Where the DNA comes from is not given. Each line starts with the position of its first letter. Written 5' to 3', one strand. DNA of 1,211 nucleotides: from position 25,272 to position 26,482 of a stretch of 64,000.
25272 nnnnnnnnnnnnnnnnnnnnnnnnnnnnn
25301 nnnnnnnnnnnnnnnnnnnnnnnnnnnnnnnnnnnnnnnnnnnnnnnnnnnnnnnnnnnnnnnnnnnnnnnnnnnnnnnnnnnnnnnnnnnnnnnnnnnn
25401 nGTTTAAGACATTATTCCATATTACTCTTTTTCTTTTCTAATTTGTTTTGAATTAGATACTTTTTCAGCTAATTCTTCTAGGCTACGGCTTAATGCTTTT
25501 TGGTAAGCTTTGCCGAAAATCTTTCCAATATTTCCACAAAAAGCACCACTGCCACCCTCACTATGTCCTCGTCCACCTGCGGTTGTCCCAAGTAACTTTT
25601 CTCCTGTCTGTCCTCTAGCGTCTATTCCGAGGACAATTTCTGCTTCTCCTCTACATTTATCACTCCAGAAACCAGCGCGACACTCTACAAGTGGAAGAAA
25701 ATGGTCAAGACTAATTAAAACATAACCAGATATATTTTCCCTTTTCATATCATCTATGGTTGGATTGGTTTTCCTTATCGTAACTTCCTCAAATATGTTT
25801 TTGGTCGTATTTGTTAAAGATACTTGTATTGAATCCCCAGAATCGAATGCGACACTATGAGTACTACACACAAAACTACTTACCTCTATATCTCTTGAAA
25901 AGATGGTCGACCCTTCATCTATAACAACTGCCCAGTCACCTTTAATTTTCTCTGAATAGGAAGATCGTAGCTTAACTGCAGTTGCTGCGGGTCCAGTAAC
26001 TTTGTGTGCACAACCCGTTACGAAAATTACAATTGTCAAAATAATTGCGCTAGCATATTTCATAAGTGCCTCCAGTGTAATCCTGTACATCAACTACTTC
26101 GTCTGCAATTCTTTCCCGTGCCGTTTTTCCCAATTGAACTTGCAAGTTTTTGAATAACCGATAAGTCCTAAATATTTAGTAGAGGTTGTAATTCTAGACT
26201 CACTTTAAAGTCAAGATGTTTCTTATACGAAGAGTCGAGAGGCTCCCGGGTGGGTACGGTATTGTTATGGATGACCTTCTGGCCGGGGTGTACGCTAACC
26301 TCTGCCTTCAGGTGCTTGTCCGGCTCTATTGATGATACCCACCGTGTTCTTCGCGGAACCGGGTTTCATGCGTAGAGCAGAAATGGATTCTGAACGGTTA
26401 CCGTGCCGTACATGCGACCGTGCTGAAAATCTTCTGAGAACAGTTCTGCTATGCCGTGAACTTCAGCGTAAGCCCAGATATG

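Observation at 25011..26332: A second instance of the same architecture: a ~108 bp diverged duplication of the pgpA 3' end flanks a 1.1 kb AT-rich insert with a lipoprotein gene, and vapBC lies immediately beyond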

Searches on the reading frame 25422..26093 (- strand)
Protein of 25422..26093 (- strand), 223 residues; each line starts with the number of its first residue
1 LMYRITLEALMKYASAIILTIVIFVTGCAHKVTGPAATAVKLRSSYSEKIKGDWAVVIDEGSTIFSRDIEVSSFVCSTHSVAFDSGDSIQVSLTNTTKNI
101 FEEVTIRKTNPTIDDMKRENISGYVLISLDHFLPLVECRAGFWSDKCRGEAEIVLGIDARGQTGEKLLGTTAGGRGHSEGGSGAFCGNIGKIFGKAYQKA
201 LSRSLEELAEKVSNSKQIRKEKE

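Call 6: search_protein_families(library=pfam, proteins=[window:25422-26093:-], max_evalue=0.01)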
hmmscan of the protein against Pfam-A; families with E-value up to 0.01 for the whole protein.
window:25422-26093:- (223 aa): 0 families

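Call 18: find_homologous_proteins(query=window:25425-26063:-, max_evalue=0.001)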
Query window:25425-26063:- (213 aa): 10 proteins with E <= 0.001 among 249 candidates.
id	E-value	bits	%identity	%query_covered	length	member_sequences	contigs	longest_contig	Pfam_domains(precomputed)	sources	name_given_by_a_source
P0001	2.6e-126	437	92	100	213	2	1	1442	-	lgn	-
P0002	1.5e-110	386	79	99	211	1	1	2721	-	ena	-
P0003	2.0e-108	379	79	99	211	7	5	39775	-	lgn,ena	-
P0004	3.2e-107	375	80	99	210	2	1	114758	-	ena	-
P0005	5.3e-105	367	77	96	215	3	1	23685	-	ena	-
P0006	7.7e-95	334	70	98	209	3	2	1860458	-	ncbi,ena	-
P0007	4.8e-90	319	67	99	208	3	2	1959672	-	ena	-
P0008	5.9e-89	315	66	99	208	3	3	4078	-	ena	-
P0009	7.8e-89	315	67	99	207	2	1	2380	-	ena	-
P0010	6.7e-86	305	66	99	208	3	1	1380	-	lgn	-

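Call 19: find_encoding_contigs(protein=P0006, flank=6000, max_places=4)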
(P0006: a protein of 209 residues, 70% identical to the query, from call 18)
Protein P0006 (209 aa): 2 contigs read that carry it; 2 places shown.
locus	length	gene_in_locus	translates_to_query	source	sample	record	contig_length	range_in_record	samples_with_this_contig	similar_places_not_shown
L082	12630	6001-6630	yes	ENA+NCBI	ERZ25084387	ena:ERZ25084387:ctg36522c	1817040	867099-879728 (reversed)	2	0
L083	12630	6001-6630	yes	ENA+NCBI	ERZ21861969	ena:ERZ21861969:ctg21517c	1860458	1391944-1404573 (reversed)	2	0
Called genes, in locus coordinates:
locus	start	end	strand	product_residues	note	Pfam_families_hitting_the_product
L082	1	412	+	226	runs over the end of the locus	PF03588:Leu_Phe_trans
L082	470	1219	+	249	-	PF00117:GATase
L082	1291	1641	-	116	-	PF04545:Sigma70_r4 (weak), PF13744:HTH_37 (weak), PF01381:HTH_3, PF13560:HTH_31 (weak)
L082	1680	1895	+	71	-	-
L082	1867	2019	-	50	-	-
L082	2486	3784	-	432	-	PF13173:AAA_14, PF13635:DUF4143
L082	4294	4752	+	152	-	PF01467:CTP_transf_like (faint)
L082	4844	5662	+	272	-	PF05175:MTS, PF13489:Methyltransf_23, PF13847:Methyltransf_31, PF08241:Methyltransf_11, PF08242:Methyltransf_12, PF13649:Methyltransf_25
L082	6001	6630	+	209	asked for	-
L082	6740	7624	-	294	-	PF06966:DUF1295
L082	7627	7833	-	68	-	-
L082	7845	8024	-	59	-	-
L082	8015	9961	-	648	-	PF02384:N6_Mtase, PF07669:Eco57I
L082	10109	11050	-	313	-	PF12760:Zn_ribbon_IS1595, PF12762:DDE_Tnp_IS1595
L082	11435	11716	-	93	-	PF01197:Ribosomal_L31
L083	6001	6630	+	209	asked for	-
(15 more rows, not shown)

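Call 20: find_encoding_contigs(protein=P0004, flank=6000, max_places=4)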
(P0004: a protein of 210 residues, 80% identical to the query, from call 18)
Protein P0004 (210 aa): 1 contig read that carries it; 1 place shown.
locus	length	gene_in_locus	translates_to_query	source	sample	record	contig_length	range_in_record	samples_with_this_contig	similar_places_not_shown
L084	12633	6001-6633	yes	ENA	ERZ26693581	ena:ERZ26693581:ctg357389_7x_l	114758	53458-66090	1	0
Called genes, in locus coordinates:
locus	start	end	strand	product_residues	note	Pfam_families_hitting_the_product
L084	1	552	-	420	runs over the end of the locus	PF13458:Peripla_BP_6, PF01094:ANF_receptor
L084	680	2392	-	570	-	PF02776:TPP_enzyme_N, PF00205:TPP_enzyme_M, PF02775:TPP_enzyme_C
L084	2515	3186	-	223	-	PF00814:TsaD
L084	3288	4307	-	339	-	PF00154:RecA_N, PF06745:ATPase (faint), PF08423:Rad51 (faint), PF27531:MT3502_N, PF21096:RecA_C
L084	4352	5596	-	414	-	PF00994:MoCF_biosynth, PF18146:CinA_KH, PF02464:CinA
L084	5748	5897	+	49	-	-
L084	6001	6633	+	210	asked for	-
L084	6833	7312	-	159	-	PF04608:PgpA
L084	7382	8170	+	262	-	PF01656:CbiA, PF06564:CBP_BcsQ, PF09140:MipZ (faint), PF10609:ParA, PF13614:AAA_31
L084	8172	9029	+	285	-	PF02195:ParB_N, PF17762:HTH_ParB, PF23552:ParB_C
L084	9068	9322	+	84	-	PF02700:PurS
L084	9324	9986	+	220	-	PF13507:GATase_5, PF00117:GATase (faint), PF07685:GATase_3 (weak), PF01965:DJ-1_PfpI (weak)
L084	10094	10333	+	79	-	PF01206:TusA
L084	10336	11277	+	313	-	PF00291:PALP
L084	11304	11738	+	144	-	PF14464:Prok-JAB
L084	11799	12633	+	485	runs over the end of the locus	PF19530:Ndh2_N (weak), PF00361:Proton_antipo_M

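Call 21: find_encoding_contigs(protein=P0003, flank=6000, max_places=6)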
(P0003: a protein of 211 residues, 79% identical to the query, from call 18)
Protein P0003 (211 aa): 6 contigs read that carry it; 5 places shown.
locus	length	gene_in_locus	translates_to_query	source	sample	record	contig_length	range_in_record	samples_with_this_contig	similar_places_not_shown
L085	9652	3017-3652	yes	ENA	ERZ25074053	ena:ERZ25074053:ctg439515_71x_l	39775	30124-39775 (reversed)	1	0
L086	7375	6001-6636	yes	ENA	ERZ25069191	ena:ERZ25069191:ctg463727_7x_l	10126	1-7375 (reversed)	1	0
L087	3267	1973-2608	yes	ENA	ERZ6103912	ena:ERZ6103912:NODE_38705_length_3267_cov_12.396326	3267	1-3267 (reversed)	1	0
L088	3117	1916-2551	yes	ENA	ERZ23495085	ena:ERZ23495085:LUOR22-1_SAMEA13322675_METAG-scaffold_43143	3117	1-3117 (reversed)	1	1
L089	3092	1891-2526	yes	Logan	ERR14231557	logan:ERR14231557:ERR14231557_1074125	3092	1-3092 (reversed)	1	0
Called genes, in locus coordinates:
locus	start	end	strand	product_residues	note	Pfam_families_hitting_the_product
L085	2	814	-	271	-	?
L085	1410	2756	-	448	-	PF13250:SNIPE, PF10544:T5orf172, PF13455:MUG113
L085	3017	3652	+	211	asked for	-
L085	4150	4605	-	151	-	PF04608:PgpA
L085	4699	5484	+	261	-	PF01656:CbiA, PF06564:CBP_BcsQ, PF09140:MipZ (faint), PF10609:ParA, PF13614:AAA_31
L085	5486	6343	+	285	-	PF02195:ParB_N, PF17762:HTH_ParB, PF23552:ParB_C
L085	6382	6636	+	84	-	PF02700:PurS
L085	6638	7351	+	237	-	PF13507:GATase_5, PF00117:GATase (weak), PF01965:DJ-1_PfpI (weak), PF07685:GATase_3 (weak)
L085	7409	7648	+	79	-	PF01206:TusA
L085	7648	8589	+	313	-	PF00291:PALP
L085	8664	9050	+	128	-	PF14464:Prok-JAB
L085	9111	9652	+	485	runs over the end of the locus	PF00361:Proton_antipo_M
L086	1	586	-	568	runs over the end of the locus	PF02776:TPP_enzyme_N, PF00205:TPP_enzyme_M, PF02775:TPP_enzyme_C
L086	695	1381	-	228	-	PF00814:TsaD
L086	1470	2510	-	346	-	PF00154:RecA_N, PF06745:ATPase (faint), PF08423:Rad51 (faint), PF27531:MT3502_N (weak), PF21096:RecA_C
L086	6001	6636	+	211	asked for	-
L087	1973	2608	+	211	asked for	-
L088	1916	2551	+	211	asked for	-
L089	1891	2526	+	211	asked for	-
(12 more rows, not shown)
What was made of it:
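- On Minimal mobile element / inter-core-gene hotspot: SNIPE and Unstab_antitox are from Pfam tables (call 21); the other pairs and the IS110 transposase were identified by eye.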

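Call 28: find_encoding_contigs(protein=P0001, flank=6000, max_places=4)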
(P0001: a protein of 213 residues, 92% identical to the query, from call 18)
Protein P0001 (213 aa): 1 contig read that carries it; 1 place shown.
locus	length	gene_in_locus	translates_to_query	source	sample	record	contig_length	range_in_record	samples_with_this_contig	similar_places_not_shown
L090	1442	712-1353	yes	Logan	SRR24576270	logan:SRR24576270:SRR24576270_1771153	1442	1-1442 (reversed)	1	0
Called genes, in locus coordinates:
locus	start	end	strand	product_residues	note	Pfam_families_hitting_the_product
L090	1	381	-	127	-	?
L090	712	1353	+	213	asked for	-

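Call 29: find_encoding_contigs(protein=P0005, flank=6000, max_places=4)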
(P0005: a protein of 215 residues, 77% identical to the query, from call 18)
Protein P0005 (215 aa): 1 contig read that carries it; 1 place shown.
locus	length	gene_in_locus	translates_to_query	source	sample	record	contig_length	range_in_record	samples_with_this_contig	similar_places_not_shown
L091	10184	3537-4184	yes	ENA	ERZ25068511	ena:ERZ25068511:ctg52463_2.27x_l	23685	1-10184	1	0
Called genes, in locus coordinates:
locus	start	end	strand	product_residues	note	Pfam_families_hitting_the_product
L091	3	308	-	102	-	?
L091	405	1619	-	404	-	PF12704:MacB_PCD, PF02687:FtsX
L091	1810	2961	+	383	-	PF13439:Glyco_transf_4 (weak), PF00534:Glycos_transf_1, PF13692:Glyco_trans_1_4, PF13524:Glyco_trans_1_2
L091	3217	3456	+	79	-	-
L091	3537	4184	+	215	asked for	-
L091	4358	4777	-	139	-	-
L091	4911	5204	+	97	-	PF13524:Glyco_trans_1_2, PF13692:Glyco_trans_1_4, PF00534:Glycos_transf_1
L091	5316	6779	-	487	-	PF18733:HEPN_LA2681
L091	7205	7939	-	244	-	-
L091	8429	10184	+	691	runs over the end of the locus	PF14072:DndB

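Call 30: find_encoding_contigs(protein=P0007, flank=6000, max_places=4)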
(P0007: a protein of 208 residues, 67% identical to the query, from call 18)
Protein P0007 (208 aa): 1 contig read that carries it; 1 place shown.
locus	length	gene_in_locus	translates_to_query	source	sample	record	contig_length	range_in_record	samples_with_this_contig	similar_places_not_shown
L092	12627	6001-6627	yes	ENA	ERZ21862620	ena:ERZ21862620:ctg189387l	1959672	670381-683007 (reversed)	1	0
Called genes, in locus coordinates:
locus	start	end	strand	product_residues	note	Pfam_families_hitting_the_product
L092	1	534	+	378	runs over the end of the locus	PF13439:Glyco_transf_4, PF13579:Glyco_trans_4_4, PF20706:GT4-conflict (weak), PF00534:Glycos_transf_1, PF13692:Glyco_trans_1_4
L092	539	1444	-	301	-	PF05090:HTTM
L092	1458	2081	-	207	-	-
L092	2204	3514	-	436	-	PF01943:Polysacc_synt, PF13440:Polysacc_synt_3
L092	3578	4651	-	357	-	PF00534:Glycos_transf_1, PF13692:Glyco_trans_1_4, PF13524:Glyco_trans_1_2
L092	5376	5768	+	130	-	PF05050:Methyltransf_21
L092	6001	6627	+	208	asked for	-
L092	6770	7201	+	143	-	-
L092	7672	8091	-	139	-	PF04134:DCC1-like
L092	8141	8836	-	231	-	PF01863:YgjP-like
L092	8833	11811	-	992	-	PF04313:HSDR_N, PF04851:ResIII, PF18766:SWI2_SNF2, PF22679:T1R_D3-like, PF11867:T1RH-like_C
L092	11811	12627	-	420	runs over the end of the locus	PF01420:Methylase_S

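Call 40: search_protein_families(library=padloc, proteins=[window:25425-26063:-], max_evalue=0.01)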
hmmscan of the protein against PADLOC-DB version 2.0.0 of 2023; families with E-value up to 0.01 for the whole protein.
window:25425-26063:- (213 aa): 0 families

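Call 41: search_protein_families(library=phrogs, proteins=[window:25425-26063:-], max_evalue=0.1)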
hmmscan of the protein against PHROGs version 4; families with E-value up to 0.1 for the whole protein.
window:25425-26063:- (213 aa): 1 family
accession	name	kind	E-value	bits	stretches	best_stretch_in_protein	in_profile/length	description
phrog_22235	-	unknown function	0.071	14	0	6-25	4-23/71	-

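Call 61: predict_structure(alignment_id=A3)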
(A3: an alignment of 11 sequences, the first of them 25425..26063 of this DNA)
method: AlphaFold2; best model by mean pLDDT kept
length: 213 residues; sequences in the alignment: 11
mean_pLDDT: 34.1   pTM: 0.26
mean pLDDT of the five models: 34.1, 33.6, 33.6, 32.8, 31.8
residues with pLDDT >= 90: 0; 70-90: 0; 50-70: 12; < 50: 201
segments of 3 or more residues with pLDDT < 50: 13-107, 109-213
pLDDT, mean of each block of 10 residues (from residue 1): 55 41 27 32 35 29 30 31 38 42 45 38 28 25 25 27 23 30 37 43 36 39
secondary structure, 60 per line:
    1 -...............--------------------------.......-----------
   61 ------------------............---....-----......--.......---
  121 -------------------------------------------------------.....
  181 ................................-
elements in order: H2-16 E43-49 H79-90 E94-97 H103-108 E111-117 H176-212
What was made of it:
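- Tried and rejected: A first AlphaFold run with 11 sequences failed (pLDDT 34; call 61).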

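Call 63: find_encoding_contigs(protein=window:25422-26063:-, flank=3000, max_places=5)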
Protein window:25422-26063:- (213 aa): no gene with exactly this product is on record in the collection.

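Call 65: search_protein_representatives(alignment_id=A3)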
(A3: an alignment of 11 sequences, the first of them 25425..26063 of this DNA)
Query: 11 sequences, 211 profile positions. Proteins with E-value up to 0.001 (for the whole library): 250; up to 1e-10: 148; up to 1e-30: 19. The best 150 are listed.
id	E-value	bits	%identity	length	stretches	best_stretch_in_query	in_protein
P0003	1.1e-123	427.0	-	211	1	1-211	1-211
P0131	1.8e-72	259.6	-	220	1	8-210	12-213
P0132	4.3e-47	176.7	-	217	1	7-210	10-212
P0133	1.5e-39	152.1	-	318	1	11-209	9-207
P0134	3.2e-39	151.0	-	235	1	3-210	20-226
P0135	4.8e-39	150.4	-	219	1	6-209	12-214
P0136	6.5e-39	150.0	-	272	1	9-208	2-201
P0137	1.0e-38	149.3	-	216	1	7-209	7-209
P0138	2.4e-38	148.1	-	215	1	7-210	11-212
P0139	3.0e-38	147.8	-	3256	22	64-116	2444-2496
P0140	3.6e-37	144.3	-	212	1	6-211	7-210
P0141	2.6e-35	138.2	-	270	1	7-210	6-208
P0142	4.4e-34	134.2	-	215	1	7-210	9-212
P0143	3.1e-33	131.4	-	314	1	12-210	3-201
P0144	3.2e-33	131.4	-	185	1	30-210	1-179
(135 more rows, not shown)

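Call 67: search_protein_families(library=pfam, alignment_id=A4, max_evalue=0.01)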
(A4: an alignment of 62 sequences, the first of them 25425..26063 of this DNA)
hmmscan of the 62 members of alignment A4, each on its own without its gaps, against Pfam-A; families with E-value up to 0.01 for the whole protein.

A. member 1, window:25425-26063:- (213 aa): 0 families

B. families by the number of members that match (of 62 scanned): 9 families
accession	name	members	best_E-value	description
PF00656.27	Peptidase_C14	2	7.4e-16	Caspase domain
PF13365.12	Trypsin_2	1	5.4e-30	Trypsin-like peptidase domain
PF00089.32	Trypsin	1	4.5e-13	Trypsin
PF08139.17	LPAM_1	1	0.00018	Prokaryotic membrane lipoprotein lipid attachment site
PF10459.15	Peptidase_S46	1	0.0017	Peptidase S46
PF14963.11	Get2_like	1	0.006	Get2-like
PF24248.1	DUF7451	1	0.0066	Domain of unknown function (DUF7451)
PF08404.15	Baculo_p74_N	1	0.007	Baculoviridae P74 N-terminal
PF17276.7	DUF5341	1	0.01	Family of unknown function (DUF5341)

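Call 73: predict_structure(alignment_id=A4)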
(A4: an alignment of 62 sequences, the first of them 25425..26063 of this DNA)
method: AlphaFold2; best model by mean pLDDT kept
length: 213 residues; sequences in the alignment: 62
mean_pLDDT: 93.4   pTM: 0.87
mean pLDDT of the five models: 93.4, 93.4, 93.4, 93.2, 90.6
residues with pLDDT >= 90: 164; 70-90: 46; 50-70: 3; < 50: 0
segments of 3 or more residues with pLDDT < 50: none
pLDDT, mean of each block of 10 residues (from residue 1): 82 76 89 94 96 88 86 93 97 97 98 98 96 95 98 98 98 93 96 98 97 88
secondary structure, 60 per line:
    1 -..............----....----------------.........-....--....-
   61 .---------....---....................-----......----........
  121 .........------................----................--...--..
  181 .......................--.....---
elements in order: H2-15 E20-23 E40-48 H50-53 E56-59 E71-74 H78-90 E91-97 H103-108 E113-129 E136-151 E156-171 H179-203 H206-210

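Call 76: fold_search(model_id=the predicted structure, library=pdb)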
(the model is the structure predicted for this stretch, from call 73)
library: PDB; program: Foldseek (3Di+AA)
matches with E <= 10: 534; with E <= 0.001: 10
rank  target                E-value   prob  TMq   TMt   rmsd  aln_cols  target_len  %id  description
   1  2iqi_G                5.4e-05  1.00  0.48  0.57   6.0       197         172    9  Crystal structure of protein XCC0632 from Xanthomonas campestris, Pfam DUF330 (released 2006-11-07)
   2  2iqi_B                8.2e-05  1.00  0.44  0.53   7.9       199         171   10  Crystal structure of protein XCC0632 from Xanthomonas campestris, Pfam DUF330 (released 2006-11-07)
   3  7rxu                  1.5e-04  1.00  0.38  0.55   7.3       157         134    8  Crystal structure of Cj1090c (released 2022-08-31)
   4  4uv2_N                2.5e-04  1.00  0.37  0.34   9.1       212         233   13  Structure of the curli transport lipoprotein CsgG in a non-lipidated, pre-pore conformation (released 2014-09-24)
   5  4uv2_I                2.5e-04  0.99  0.35  0.32   9.5       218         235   11  Structure of the curli transport lipoprotein CsgG in a non-lipidated, pre-pore conformation (released 2014-09-24)
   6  3bgh_A                5.4e-04  0.98  0.33  0.36   8.7       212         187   14  Crystal structure of putative neuraminyllactose-binding hemagglutinin homolog from Helicobacter pylori (released 2007-12-11)
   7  8t8d_D                5.8e-04  0.99  0.36  0.40   8.7       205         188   13  Structure of Helicobacter pylori adhesin A, HpaA (released 2024-01-31)
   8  5tse_A                6.2e-04  0.99  0.35  0.49   9.1       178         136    8  2.35 Angstrom Crystal Structure Minor Lipoprotein from Acinetobacter baumannii. (released 2016-11-09)
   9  6l7a_A                6.5e-04  0.99  0.39  0.35   8.7       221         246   13  CsgFG complex in Curli biogenesis system (released 2020-01-15)
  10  4uv2_F                6.9e-04  0.99  0.37  0.34   9.1       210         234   13  Structure of the curli transport lipoprotein CsgG in a non-lipidated, pre-pore conformation (released 2014-09-24)
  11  4uv2_D                1.1e-03  0.99  0.38  0.35   8.2       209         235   11  Structure of the curli transport lipoprotein CsgG in a non-lipidated, pre-pore conformation (released 2014-09-24)
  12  3bgh_B                1.2e-03  0.91  0.31  0.34   8.9       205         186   12  Crystal structure of putative neuraminyllactose-binding hemagglutinin homolog from Helicobacter pylori (released 2007-12-11)
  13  4uv2_E                1.3e-03  0.99  0.37  0.33   9.9       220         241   12  Structure of the curli transport lipoprotein CsgG in a non-lipidated, pre-pore conformation (released 2014-09-24)
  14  4uv2_B                1.5e-03  0.93  0.32  0.30  16.2       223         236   11  Structure of the curli transport lipoprotein CsgG in a non-lipidated, pre-pore conformation (released 2014-09-24)
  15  6l7c_A                2.1e-03  0.99  0.40  0.35   8.7       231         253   11  CsgFG complex with substrate CsgAN6 peptide in Curli biogenesis system (released 2020-01-15)
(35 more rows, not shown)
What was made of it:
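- Tried and rejected: A 62-sequence alignment worked (call 73), but the fold matches are too weak to give a function (call 76).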

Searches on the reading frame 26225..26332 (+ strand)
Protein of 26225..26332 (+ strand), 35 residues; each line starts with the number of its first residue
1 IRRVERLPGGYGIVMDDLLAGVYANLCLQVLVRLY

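Call 6: search_protein_families(library=pfam, proteins=[window:26225-26332:+], max_evalue=0.01)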
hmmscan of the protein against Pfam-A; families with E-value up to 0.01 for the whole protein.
window:26225-26332:+ (35 aa): 1 family
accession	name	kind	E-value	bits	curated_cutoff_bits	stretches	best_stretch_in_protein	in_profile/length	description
PF04608.18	PgpA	-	4.1e-08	33.7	28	1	1-31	110-140/141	Phosphatidylglycerophosphatase A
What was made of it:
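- Checked: The copy at 26225-26332 is in frame, ends in TGA, translates to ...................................*, and on its own hits Pfam PgpA positions 110-140 (E 4e-8; call 6).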
